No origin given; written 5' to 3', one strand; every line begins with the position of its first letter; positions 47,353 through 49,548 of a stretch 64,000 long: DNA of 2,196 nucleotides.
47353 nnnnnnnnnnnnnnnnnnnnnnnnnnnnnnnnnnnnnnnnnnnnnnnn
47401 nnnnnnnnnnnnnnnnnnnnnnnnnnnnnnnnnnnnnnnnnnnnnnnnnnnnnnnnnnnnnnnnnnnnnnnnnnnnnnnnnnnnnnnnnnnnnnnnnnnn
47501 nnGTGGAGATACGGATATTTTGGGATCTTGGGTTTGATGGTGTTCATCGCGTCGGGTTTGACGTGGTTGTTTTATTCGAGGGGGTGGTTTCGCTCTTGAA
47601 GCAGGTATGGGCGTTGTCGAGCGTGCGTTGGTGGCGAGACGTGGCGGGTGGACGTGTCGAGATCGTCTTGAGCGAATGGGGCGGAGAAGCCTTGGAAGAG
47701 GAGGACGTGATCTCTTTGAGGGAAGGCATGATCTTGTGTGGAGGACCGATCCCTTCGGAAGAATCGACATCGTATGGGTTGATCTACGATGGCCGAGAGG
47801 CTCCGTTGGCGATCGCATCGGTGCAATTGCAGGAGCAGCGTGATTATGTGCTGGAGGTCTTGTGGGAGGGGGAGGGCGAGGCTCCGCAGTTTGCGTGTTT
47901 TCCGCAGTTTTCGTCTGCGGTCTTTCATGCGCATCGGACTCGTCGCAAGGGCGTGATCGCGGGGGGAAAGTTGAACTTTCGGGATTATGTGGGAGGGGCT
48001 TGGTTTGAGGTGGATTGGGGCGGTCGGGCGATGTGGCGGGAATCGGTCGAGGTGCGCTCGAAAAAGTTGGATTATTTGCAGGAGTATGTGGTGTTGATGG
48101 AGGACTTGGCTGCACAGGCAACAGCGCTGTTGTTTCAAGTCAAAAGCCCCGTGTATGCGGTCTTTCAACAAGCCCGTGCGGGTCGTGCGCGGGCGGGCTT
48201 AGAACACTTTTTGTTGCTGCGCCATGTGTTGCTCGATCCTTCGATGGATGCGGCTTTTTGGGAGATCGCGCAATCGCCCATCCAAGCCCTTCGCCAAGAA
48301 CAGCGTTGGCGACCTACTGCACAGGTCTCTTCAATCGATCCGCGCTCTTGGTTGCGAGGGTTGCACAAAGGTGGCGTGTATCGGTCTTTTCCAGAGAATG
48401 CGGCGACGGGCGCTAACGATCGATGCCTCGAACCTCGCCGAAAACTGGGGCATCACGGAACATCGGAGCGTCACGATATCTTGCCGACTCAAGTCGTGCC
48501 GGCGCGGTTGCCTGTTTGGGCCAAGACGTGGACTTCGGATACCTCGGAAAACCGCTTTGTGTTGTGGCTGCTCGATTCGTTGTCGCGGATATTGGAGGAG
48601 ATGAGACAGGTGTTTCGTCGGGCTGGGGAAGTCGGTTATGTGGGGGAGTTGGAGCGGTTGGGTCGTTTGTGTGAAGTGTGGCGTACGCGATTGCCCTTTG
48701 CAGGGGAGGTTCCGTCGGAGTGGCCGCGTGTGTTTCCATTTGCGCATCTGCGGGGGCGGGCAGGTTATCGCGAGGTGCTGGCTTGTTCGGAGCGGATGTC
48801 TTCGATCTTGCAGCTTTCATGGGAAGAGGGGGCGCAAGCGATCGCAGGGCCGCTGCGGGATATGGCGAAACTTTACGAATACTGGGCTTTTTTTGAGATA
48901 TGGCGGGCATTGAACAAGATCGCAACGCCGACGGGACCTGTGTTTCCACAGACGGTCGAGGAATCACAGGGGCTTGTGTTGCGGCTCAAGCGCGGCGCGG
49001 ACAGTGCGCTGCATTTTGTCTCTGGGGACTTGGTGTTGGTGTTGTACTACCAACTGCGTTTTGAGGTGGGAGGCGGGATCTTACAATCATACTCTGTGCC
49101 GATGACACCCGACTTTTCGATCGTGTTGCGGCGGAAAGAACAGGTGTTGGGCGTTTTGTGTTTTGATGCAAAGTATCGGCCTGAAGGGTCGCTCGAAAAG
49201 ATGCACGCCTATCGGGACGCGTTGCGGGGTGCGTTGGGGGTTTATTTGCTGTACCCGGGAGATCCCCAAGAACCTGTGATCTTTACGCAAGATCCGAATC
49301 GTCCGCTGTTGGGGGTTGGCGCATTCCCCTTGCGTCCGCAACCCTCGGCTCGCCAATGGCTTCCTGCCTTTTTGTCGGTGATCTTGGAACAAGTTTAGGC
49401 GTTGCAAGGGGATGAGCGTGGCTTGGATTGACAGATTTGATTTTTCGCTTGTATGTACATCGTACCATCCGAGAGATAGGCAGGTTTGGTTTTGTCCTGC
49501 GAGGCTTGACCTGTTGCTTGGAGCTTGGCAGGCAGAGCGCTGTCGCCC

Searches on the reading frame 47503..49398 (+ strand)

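Call 37: search_protein_families(library=pfam, proteins=[window:47503-49398:+], max_evalue=0.001)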
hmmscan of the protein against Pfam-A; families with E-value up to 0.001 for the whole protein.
window:47503-49398:+ (631 aa): 2 families
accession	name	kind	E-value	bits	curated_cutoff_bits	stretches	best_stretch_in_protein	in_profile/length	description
PF09823.15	DUF2357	-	3.5e-26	92.4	23.3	1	155-375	2-191/251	Domain of unknown function (DUF2357)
PF04411.18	PDDEXK_7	-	9.7e-20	71.7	22.1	1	456-560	1-106/164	PD-(D/E)XK nuclease superfamily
